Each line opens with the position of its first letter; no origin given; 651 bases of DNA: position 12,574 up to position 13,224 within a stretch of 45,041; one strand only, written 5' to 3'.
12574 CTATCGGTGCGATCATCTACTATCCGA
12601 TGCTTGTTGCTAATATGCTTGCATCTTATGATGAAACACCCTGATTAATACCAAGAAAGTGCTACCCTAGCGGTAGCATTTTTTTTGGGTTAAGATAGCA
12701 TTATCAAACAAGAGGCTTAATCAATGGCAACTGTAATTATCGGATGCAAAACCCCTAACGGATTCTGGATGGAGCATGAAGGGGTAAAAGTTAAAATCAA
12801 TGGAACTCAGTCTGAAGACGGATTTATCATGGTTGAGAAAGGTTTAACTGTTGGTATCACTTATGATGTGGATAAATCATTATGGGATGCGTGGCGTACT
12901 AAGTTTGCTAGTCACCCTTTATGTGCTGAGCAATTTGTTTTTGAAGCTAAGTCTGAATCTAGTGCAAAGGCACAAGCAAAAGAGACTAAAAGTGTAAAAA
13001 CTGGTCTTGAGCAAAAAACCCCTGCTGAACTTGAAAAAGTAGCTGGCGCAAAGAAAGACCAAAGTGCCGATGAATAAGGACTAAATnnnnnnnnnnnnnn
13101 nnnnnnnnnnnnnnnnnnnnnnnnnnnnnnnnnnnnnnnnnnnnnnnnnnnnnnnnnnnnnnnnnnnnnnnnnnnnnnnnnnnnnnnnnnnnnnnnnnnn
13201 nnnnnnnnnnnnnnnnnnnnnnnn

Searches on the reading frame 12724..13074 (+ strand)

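Call 15: search_protein_families(library=pfam, proteins=[window:12724-13074:+], max_evalue=0.1)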
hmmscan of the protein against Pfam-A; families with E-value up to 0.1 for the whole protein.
window:12724-13074:+ (117 aa): 0 families

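Call 16: search_protein_families(library=phrogs, proteins=[window:12724-13074:+], max_evalue=0.1)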
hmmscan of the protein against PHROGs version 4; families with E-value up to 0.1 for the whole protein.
window:12724-13074:+ (117 aa): 1 family
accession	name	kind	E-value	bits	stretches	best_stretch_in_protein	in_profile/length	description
phrog_2085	-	unknown function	4.9e-37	127.5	1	1-112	2-107/108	-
